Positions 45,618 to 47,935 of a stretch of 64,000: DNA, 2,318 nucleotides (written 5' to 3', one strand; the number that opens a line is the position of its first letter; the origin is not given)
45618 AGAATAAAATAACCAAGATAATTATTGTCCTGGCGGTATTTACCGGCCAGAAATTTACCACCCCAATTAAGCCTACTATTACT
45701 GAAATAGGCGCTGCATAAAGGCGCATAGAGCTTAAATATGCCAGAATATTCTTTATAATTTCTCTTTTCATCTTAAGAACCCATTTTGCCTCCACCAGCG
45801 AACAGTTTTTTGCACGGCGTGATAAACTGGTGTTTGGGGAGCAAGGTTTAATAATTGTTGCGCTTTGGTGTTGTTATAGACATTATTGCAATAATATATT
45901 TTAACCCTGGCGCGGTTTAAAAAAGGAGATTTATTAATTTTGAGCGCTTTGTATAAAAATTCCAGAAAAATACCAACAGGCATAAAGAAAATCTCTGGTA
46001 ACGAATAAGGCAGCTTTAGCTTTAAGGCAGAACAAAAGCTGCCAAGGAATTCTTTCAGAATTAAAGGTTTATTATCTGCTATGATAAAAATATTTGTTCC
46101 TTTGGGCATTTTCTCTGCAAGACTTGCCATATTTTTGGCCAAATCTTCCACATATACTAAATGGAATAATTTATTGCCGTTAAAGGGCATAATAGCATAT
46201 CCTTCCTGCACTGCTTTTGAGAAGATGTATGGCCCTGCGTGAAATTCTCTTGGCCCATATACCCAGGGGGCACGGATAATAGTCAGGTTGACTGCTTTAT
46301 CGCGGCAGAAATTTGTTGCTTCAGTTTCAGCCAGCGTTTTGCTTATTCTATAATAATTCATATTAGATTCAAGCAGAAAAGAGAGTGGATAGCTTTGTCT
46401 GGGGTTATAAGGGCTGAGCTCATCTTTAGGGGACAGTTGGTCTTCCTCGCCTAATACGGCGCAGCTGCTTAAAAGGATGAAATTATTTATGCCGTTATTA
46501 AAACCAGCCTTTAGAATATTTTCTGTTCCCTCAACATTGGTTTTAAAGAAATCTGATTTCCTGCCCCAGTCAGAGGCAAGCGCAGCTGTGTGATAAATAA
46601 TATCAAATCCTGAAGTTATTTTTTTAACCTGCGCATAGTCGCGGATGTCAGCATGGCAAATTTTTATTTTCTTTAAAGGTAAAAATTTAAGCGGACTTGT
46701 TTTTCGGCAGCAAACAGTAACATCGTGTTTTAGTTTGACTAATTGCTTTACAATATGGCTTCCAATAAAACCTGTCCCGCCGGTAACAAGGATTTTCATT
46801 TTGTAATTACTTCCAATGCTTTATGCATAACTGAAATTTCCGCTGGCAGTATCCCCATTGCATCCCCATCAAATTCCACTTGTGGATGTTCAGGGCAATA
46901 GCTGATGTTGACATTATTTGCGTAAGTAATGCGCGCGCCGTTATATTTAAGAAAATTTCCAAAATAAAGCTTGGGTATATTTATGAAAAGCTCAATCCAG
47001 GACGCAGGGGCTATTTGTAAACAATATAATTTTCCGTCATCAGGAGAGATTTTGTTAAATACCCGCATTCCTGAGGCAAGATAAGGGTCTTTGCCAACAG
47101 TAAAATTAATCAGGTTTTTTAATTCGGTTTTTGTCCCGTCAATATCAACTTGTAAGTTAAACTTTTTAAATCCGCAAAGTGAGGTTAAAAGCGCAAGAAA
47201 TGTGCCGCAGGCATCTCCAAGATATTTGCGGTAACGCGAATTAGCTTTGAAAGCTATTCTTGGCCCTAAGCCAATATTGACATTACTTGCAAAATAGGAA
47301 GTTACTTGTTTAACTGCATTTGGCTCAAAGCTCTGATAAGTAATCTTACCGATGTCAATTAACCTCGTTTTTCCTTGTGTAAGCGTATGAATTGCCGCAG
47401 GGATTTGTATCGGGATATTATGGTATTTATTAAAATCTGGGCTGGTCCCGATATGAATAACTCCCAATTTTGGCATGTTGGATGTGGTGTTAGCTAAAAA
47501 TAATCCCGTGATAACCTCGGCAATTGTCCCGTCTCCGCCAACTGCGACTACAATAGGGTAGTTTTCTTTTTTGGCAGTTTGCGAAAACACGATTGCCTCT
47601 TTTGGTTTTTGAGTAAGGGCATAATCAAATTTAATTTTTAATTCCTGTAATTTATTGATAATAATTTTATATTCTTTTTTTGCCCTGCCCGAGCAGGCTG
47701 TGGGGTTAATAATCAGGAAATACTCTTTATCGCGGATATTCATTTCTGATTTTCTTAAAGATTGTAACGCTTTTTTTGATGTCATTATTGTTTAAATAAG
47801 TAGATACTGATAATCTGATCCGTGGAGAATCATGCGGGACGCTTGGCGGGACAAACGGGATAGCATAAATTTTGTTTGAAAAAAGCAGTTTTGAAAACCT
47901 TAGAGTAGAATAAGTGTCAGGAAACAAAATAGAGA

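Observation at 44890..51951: Six-gene operon built around an ACP-fused alpha-oxoamine synthase: candidate sphingoid-base / aminolipid (possibly phosphorylated) pathway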

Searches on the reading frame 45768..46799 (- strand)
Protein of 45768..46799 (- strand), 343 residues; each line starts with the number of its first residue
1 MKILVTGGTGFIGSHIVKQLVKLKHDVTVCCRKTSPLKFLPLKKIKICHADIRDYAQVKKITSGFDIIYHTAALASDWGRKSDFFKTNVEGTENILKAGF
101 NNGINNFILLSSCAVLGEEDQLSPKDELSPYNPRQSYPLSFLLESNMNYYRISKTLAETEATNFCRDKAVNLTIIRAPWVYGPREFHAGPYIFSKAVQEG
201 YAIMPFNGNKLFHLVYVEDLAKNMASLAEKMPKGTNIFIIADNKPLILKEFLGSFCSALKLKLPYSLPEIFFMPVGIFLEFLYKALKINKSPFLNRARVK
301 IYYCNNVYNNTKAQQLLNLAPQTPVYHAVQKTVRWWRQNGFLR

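Call 4: search_protein_families(library=pfam, proteins=[window:45768-46799:-], max_evalue=0.01)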
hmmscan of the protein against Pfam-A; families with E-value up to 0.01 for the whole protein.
window:45768-46799:- (343 aa): 10 families
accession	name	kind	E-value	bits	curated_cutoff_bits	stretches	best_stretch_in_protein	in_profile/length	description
PF01370.27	Epimerase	-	7.9e-39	133.9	20.9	1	3-235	1-235/240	NAD dependent epimerase/dehydratase family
PF01073.25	3Beta_HSD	-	1.3e-26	93.7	22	1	4-262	1-271/280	3-beta hydroxysteroid dehydrogenase/isomerase family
PF16363.11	GDP_Man_Dehyd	-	7.6e-18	65.5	27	1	4-142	1-158/332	GDP-mannose 4,6 dehydratase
PF07993.18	NAD_binding_4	-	3.9e-17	62.7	20.1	2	56-182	80-209/258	Male sterility protein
PF13460.12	NAD_binding_10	-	1.8e-15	57.7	27.2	1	7-180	1-146/184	NAD(P)H-binding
PF02719.21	Polysacc_synt_2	-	2.2e-11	43.9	20.2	1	3-112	1-128/293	Polysaccharide biosynthesis protein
PF04321.23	RmlD_sub_bind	-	2.7e-10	40.2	27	1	1-198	1-169/287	RmlD substrate binding domain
PF05368.20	NmrA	-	3e-08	34.1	27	1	2-109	4-104/298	NmrA-like family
PF00106.31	adh_short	-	0.0003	20.8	26.6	1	3-63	3-69/195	short chain dehydrogenase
PF08659.16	KR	-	0.0039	17.6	22.6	0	3-114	3-138/180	KR domain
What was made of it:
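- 45768..46799 (-): Extended SDR (NAD-dependent epimerase / 3-beta-HSD type), the putative 3-keto reductase. Epimerase scores 134 bits and 3Beta_HSD 94 bits (call 4).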

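Call 5: search_protein_families(library=ncbifam, proteins=[window:45768-46799:-], max_evalue=0.01)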
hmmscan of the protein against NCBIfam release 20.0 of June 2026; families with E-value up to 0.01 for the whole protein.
window:45768-46799:- (343 aa): 40 families (the best 25 are shown)
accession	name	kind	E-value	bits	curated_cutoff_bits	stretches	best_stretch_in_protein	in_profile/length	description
TIGR03466.1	HpnA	hypoth_equivalog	6.5e-39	133.7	367.65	1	1-341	1-326/327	hopanoid-associated sugar epimerase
NF042423.1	oxyalk_red_Shew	equivalog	3.4e-34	118.4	580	1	2-325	10-324/331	2-alkyl-3-oxoalkanoate reductase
NF042422.1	oxyalk_red_OleD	equivalog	6.1e-26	91.6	580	1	1-336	1-328/329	2-alkyl-3-oxoalkanoate reductase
TIGR04180.1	EDH_00030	hypoth_equivalog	1e-22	80.6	475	1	3-231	1-228/297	NAD-dependent 4,6-dehydratase LegB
NF052578.1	StrlDmthSdmBMthl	equivalog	1.9e-20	73.9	600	1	1-341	1-327/328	sterol demethylase protein SdmB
TIGR02197.1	heptose_epim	equivalog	3e-18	66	274.6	1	3-213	1-202/316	ADP-glyceromanno-heptose 6-epimerase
TIGR01746.1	Thioester-redct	subfamily_domain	6.7e-18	65.1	213.35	2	54-258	78-281/371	thioester reductase domain-containing protein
TIGR01179.1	galE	equivalog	3.1e-17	62.4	262.3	1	2-140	1-148/332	UDP-glucose 4-epimerase GalE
TIGR01181.1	dTDP_gluc_dehyt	equivalog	7.7e-16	58.1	365.1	1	2-339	1-314/321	dTDP-glucose 4,6-dehydratase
NF007956.0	PRK10675.1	subfamily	1.2e-13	51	394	1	1-142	1-154/338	UDP-glucose 4-epimerase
NF058621.1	DiazavRedAvaA7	equivalog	1.6e-11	44.4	400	1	1-268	1-257/304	3-diazoavenalumate denitrifying reductase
TIGR04130.1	FnlA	equivalog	5.7e-11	41.9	730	1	3-112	7-124/337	UDP-N-acetylglucosamine 4,6-dehydratase/5-epimerase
TIGR03589.1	PseB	equivalog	8.5e-11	41.4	407.75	1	2-112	6-125/324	UDP-N-acetylglucosamine 4,6-dehydratase (inverting)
NF043036.1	ErythonDh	equivalog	9.4e-11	41.5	325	1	1-137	1-149/321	D-erythronate dehydrogenase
NF008360.0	PRK11150.1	equivalog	1.8e-09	37.2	452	1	3-222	2-219/310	ADP-glyceromanno-heptose 6-epimerase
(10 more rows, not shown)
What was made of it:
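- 45768..46799 (-): Best NCBIfam matches are HpnA and the lipid beta-keto reductases OleD/oxyalk_red, all below cut-off (call 5).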

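Call 33: search_solved_structures(query=window:45768-46799:-, max_evalue=1e-8)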
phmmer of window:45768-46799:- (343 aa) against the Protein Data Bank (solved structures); distinct sequences matched with E-value up to 1e-8: 36.
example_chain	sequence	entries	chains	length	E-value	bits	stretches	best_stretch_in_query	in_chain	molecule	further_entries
3wj7_A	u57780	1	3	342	1.2e-22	83.9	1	4-342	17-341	Putative oxidoreductase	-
8w3u_A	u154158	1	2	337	3.5e-14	56.1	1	2-231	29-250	dTDP-glucose 4,6-dehydratase related protein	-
9ar1_A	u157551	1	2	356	4.4e-14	55.8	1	2-231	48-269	dTDP-glucose 4,6-dehydratase related protein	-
3icp_A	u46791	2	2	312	9.4e-13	51.4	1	1-194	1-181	NAD-dependent epimerase/dehydratase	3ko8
1r6d_A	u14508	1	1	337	1.6e-12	50.6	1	1-140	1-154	TDP-glucose-4,6-dehydratase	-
1r66_A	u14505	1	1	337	1.6e-12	50.6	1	1-140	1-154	TDP-glucose-4,6-dehydratase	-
4zrm_A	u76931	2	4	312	2.1e-12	50.2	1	1-236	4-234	UDP-glucose 4-epimerase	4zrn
7k3p_A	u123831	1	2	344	3.6e-12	49.5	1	2-143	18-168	UDP-glucose 4-epimerase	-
6wjb_A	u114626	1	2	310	4.5e-12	49.2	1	2-229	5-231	NAD-dependent epimerase/dehydratase family protein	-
6bwl_A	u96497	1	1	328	4.7e-12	49.1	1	1-150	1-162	Pal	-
8rdg_A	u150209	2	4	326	2e-11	47.1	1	1-140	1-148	SDR family NAD(P)-dependent oxidoreductase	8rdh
6wj9_A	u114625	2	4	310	3.3e-11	46.3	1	2-228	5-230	NAD-dependent epimerase/dehydratase family protein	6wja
8rdi_A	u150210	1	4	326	4.7e-11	45.8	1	1-137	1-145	SDR family NAD(P)-dependent oxidoreductase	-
6jkg_A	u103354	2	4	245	5.7e-11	45.6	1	4-234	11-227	Sterol-4-alpha-carboxylate 3-dehydrogenase, decarboxylating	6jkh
6dnt_A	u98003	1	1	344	6.6e-11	45.3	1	3-230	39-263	NAD-dependent epimerase/dehydratase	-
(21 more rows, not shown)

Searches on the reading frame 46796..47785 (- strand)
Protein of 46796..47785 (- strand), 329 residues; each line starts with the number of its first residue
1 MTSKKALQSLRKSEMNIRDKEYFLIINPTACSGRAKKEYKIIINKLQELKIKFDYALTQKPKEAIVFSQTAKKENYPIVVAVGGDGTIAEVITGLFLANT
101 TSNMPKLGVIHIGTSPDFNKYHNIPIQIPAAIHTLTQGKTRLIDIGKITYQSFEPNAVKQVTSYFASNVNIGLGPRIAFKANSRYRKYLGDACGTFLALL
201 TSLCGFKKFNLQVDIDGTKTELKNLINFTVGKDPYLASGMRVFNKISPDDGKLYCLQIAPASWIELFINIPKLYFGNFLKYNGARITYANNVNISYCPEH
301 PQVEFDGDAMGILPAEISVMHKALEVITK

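Call 4: search_protein_families(library=pfam, proteins=[window:46796-47785:-], max_evalue=0.01)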
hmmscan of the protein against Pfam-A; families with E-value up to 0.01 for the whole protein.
window:46796-47785:- (329 aa): 2 families
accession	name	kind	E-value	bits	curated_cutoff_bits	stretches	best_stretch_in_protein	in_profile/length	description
PF00781.29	DAGK_cat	-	1.7e-24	86.2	23.6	1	22-148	2-125/125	Diacylglycerol kinase catalytic domain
PF19279.4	YegS_C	-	2.7e-16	60.2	27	1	196-327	28-157/158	YegS C-terminal NAD kinase beta sandwich-like domain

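Call 5: search_protein_families(library=ncbifam, proteins=[window:46796-47785:-], max_evalue=0.01)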
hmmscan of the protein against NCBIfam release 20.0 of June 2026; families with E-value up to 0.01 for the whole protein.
window:46796-47785:- (329 aa): 11 families
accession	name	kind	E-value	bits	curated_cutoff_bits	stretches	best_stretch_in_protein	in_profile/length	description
TIGR00147.1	TIGR00147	subfamily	1.9e-35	122.3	118.65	1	20-327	2-293/296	YegS/Rv2252/BmrU family lipid kinase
NF009604.0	PRK13057.1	equivalog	6.2e-31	107.5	274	1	16-327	5-293/302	lipid kinase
NF009874.0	PRK13337.1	equivalog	1.2e-29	103.2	385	1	23-328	6-293/305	diacylglycerol kinase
NF009603.0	PRK13055.1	subfamily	6.9e-22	77.8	342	1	23-328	6-299/335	diacylglycerol kinase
NF009605.0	PRK13059.1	equivalog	8.7e-22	77.4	313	1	24-328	6-291/295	putative lipid kinase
NF002033.0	PRK00861.1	subfamily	4.9e-21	74.7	293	1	18-327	10-303/328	putative lipid kinase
NF008882.0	PRK11914.1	equivalog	3.6e-20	72.3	302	1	24-328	13-302/306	diacylglycerol kinase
NF009602.0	PRK13054.1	equivalog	2.7e-18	66.1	284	1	38-325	19-289/301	lipid kinase YegS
TIGR03702.1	lip_kinase_YegS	equivalog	7.3e-15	54.8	387.45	1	42-193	19-158/295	lipid kinase YegS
NF009025.0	PRK12361.1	equivalog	3.4e-14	51.9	505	1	5-146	227-366/546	hypothetical protein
NF040993.1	MamU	equivalog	5.7e-08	32.5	400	1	53-308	37-273/296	lipid kinase MamU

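Call 32: search_solved_structures(query=window:46796-47785:-, max_evalue=0.001)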
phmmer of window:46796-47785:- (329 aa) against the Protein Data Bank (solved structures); distinct sequences matched with E-value up to 0.001: 9.
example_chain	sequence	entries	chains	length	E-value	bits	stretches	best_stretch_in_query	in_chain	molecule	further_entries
2qv7_A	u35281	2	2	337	4.3e-20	75.3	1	20-326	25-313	Diacylglycerol Kinase DgkB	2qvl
4wer_A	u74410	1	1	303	2.2e-14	56.6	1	20-326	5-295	Diacylglycerol kinase catalytic domain protein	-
3t5p_A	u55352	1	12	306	1.5e-08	37.4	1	20-320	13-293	BmrU protein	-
3s40_A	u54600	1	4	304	1.9e-08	37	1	21-320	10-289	diacylglycerol kinase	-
4wrr_A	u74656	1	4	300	2e-08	37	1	21-320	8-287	putative diacylglycerol kinase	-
2jgr_A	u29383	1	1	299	1.5e-07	34.1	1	47-153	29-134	YEGS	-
2bon_A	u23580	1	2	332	1.8e-07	33.8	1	47-153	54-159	LIPID KINASE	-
2p1r_A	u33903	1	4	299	1e-05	28.1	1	42-150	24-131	Lipid kinase yegS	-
7cgp_B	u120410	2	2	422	6e-05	25.6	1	17-117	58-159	Acylglycerol kinase, mitochondrial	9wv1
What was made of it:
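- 46796..47785 (-): DgkB/YegS-family soluble lipid kinase (the likely start is Met15, at 47743). Best PDB match is S. aureus DgkB 2qv7, E 4e-20 (call 32).
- On YegS/Rv2252/BmrU (DgkB-type) lipid kinase: Best PDB match is DgkB 2qv7 (call 32).
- Lipid character of the other enzymes: the kinase passes the curated lipid-kinase cut-off and is nearest to DgkB (calls 5, 32). The kinase belongs to a lipid-kinase family (calls 5, 32).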
